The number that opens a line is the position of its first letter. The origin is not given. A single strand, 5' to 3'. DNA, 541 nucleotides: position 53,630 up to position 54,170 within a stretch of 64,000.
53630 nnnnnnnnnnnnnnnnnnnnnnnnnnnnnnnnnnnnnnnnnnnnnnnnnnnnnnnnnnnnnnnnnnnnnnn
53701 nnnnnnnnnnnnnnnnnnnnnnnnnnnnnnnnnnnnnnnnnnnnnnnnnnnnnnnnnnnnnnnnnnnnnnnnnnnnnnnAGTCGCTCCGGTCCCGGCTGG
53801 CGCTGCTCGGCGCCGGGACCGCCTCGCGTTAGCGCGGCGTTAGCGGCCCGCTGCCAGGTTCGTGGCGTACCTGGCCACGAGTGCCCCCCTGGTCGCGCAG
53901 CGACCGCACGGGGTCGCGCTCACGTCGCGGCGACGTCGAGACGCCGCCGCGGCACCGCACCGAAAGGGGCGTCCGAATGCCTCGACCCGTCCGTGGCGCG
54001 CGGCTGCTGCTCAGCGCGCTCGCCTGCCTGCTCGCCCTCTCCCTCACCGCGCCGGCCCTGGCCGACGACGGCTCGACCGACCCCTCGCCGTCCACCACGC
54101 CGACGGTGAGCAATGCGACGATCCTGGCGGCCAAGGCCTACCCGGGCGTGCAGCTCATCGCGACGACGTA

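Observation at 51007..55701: Regulator-protease cassette 2 repeats the same design with a different protease family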

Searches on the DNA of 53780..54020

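Call 59: search_rna_families(source=window, start=53780, end=54020, threshold=evalue, max_evalue=1)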
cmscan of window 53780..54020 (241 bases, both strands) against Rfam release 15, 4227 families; matches with E-value up to 1: 0.
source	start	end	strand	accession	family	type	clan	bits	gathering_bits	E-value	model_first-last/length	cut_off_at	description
